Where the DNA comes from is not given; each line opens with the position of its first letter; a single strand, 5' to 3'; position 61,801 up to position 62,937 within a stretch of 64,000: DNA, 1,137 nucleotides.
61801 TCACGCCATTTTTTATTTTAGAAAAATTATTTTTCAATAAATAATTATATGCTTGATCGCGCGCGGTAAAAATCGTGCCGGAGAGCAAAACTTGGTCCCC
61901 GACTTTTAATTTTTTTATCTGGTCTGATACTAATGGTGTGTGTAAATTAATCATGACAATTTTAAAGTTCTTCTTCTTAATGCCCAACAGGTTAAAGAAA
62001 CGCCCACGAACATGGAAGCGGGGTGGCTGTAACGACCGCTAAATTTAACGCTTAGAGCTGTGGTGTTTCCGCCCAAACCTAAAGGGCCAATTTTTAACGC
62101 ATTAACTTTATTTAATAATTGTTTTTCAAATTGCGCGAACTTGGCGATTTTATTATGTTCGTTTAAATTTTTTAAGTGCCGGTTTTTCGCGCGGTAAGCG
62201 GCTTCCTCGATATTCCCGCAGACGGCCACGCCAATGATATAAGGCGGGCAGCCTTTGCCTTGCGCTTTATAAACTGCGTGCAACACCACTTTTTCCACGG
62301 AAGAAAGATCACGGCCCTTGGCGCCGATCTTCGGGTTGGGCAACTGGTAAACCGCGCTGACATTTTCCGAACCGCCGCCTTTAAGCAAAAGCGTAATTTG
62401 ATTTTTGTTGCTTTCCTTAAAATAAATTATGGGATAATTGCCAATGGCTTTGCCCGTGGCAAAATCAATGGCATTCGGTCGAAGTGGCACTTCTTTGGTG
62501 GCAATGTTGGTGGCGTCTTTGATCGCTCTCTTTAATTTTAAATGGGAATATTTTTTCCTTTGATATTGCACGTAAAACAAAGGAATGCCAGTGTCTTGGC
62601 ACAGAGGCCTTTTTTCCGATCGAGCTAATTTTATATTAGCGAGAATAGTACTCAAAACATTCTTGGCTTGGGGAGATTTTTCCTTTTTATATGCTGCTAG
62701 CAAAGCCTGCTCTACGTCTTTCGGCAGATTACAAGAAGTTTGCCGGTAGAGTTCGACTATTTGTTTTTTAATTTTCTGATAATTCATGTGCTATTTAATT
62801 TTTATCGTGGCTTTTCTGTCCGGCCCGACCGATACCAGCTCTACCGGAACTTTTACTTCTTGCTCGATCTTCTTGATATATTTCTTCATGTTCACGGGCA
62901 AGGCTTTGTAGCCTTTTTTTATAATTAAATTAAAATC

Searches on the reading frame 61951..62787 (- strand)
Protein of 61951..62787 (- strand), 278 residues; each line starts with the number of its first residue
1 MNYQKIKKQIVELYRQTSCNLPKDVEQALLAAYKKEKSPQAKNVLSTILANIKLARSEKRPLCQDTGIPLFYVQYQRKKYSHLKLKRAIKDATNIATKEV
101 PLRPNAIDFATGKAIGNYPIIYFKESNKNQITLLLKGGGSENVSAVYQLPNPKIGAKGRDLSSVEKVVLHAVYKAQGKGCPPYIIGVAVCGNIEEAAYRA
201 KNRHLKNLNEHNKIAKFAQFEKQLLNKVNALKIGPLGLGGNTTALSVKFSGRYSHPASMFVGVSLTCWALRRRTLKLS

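Call 73: find_encoding_contigs(protein=window:61951-62787:-, flank=10000, max_places=2)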
Protein window:61951-62787:- (278 aa): 1 contig read that carries it; 1 place shown.
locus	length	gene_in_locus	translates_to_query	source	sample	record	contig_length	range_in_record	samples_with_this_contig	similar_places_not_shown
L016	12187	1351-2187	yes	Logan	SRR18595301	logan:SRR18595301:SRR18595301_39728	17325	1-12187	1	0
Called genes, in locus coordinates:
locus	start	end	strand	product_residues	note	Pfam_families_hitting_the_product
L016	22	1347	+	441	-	PF00709:Adenylsucc_synt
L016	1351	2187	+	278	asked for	PF05681:Fumerase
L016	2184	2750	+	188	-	PF05683:Fumerase_C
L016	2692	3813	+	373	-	PF00390:malic, PF03949:Malic_M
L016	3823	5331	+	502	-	PF13646:HEAT_2 (faint), PF02985:HEAT (faint)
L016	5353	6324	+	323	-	PF01259:SAICAR_synt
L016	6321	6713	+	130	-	PF00731:AIRC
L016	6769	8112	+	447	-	PF00206:Lyase_1, PF08328:ASL_C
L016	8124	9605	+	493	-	PF13522:GATase_6, PF13537:GATase_7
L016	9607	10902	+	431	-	PF02844:GARS_N, PF01071:GARS_A, PF02843:GARS_C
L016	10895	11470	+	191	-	PF00551:Formyl_trans_N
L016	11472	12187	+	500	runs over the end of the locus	PF02142:MGS, PF01808:AICARFT_IMPCHas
